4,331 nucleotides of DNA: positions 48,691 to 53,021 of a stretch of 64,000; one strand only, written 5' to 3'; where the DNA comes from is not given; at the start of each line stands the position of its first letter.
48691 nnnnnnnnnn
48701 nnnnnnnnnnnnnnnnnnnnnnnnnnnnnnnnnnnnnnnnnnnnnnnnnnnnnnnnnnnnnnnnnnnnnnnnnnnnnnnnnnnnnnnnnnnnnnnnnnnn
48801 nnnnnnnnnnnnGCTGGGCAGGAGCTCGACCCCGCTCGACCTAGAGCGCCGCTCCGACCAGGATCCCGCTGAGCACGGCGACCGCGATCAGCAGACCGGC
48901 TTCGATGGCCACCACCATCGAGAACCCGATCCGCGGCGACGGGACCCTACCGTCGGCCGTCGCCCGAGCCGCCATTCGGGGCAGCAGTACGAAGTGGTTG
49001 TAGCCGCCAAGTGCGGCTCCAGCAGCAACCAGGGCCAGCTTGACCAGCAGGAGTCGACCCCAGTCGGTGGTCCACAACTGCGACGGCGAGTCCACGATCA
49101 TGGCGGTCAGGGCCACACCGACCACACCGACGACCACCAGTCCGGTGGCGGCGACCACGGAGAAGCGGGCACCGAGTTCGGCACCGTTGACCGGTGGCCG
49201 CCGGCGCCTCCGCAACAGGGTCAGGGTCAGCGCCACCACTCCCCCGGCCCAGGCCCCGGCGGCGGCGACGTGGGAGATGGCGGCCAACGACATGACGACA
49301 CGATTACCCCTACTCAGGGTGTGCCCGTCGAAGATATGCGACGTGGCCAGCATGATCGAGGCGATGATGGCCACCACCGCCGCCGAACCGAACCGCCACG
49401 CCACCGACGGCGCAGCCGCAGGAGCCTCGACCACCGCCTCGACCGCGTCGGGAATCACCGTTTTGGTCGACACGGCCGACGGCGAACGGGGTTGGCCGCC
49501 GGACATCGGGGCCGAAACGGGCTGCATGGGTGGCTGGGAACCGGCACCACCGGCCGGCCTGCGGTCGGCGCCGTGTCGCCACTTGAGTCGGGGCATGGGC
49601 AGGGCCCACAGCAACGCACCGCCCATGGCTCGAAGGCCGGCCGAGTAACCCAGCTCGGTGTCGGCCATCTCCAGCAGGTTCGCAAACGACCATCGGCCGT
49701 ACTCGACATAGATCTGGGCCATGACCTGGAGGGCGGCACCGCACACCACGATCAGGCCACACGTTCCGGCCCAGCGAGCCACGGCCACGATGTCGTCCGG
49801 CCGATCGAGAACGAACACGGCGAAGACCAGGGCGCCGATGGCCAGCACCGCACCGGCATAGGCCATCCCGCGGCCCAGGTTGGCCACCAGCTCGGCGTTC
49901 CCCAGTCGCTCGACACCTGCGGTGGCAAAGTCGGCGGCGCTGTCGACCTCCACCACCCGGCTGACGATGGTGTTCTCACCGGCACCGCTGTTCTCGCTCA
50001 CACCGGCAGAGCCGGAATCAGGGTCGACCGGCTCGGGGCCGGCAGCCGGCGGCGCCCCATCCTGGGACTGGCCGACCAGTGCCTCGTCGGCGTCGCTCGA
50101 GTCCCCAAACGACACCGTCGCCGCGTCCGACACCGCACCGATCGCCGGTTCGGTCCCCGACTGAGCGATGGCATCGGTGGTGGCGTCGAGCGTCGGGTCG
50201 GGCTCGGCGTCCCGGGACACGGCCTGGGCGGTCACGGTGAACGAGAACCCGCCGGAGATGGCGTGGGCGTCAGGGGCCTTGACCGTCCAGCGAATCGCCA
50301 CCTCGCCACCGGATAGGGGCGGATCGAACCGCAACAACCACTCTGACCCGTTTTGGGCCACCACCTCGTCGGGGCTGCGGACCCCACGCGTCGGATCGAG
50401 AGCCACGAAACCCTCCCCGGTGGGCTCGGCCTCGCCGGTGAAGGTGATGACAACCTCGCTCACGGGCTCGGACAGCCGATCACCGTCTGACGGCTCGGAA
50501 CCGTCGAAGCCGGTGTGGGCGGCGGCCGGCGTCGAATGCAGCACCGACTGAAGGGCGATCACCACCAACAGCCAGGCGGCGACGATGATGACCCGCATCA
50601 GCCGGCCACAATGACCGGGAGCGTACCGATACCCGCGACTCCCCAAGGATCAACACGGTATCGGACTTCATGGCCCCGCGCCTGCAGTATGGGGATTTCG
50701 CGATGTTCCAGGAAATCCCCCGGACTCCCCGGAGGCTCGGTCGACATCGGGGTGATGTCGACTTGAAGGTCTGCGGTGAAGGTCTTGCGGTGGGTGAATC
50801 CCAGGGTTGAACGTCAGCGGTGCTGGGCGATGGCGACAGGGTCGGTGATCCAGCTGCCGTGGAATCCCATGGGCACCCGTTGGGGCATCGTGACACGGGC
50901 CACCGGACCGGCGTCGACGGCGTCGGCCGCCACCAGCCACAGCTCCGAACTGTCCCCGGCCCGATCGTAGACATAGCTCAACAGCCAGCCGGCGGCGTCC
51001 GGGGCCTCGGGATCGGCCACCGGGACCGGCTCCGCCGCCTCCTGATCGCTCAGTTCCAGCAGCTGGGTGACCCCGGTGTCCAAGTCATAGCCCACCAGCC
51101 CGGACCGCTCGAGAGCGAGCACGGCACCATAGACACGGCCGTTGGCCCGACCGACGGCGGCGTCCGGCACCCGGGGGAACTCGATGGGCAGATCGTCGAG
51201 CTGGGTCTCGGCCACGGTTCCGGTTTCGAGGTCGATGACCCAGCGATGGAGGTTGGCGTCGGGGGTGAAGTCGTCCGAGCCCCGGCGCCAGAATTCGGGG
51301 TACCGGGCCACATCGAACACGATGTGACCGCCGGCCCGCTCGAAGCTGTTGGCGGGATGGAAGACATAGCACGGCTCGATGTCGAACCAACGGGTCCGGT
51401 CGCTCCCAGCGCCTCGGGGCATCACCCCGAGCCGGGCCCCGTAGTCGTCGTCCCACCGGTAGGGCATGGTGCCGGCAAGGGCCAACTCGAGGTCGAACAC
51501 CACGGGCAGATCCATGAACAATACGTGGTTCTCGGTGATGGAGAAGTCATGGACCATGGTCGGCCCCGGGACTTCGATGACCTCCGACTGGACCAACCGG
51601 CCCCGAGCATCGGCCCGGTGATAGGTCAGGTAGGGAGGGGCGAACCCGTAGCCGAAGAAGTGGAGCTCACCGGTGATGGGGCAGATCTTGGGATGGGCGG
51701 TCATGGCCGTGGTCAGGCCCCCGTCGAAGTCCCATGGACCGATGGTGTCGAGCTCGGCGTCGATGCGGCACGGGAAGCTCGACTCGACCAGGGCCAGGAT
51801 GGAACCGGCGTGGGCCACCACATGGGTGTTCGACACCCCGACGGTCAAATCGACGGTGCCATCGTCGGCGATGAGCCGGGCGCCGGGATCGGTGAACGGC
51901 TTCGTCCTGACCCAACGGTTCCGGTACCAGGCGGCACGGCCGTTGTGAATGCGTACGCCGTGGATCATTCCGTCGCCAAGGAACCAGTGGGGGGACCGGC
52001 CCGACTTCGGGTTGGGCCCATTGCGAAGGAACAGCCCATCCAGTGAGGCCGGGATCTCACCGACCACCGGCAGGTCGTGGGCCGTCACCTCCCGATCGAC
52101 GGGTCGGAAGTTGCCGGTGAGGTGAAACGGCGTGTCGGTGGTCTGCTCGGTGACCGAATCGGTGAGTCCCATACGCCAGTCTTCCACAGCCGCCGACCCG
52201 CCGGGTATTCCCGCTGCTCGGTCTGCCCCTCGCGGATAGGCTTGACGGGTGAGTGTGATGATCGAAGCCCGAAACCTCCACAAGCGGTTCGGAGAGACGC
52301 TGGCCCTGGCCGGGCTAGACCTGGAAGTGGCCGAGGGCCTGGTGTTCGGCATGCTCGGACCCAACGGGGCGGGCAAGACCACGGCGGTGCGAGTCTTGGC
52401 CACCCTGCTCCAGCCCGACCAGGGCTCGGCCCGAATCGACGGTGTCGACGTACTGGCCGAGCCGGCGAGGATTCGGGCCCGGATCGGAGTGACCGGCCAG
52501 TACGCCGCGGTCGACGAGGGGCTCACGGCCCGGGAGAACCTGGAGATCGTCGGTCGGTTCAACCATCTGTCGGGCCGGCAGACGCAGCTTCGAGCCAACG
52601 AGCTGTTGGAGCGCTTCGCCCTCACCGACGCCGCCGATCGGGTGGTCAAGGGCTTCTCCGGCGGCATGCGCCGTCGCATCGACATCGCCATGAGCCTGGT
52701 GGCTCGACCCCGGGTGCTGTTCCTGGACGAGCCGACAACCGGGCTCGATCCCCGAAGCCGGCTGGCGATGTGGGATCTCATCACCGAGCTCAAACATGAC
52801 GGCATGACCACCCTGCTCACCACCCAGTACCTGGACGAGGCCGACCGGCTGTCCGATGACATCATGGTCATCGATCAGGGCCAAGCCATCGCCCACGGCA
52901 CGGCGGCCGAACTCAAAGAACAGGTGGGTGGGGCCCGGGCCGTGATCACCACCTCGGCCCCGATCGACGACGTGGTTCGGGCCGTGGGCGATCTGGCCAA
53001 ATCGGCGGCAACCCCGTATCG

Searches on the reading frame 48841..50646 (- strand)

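Call 53: search_protein_families(library=pfam, proteins=[window:48841-50646:-], max_evalue=0.001)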
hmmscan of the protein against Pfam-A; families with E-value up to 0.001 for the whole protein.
window:48841-50646:- (601 aa): 2 families
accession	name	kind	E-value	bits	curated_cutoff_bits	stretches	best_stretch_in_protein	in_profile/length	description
PF05425.18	CopD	-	3.5e-17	63.1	32.1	1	491-595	3-104/105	Copper resistance protein D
PF04234.18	CopC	-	1.1e-10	42.8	23.3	1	44-138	1-92/92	CopC domain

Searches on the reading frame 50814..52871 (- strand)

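Call 53: search_protein_families(library=pfam, proteins=[window:50814-52871:-], max_evalue=0.001)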
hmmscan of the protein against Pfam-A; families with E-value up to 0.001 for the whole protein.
window:50814-52871:- (685 aa): 1 family
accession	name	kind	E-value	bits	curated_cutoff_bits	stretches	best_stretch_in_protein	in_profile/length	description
PF03055.21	RPE65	-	1.5e-112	377.5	27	1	255-675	1-468/469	Retinal pigment epithelial membrane protein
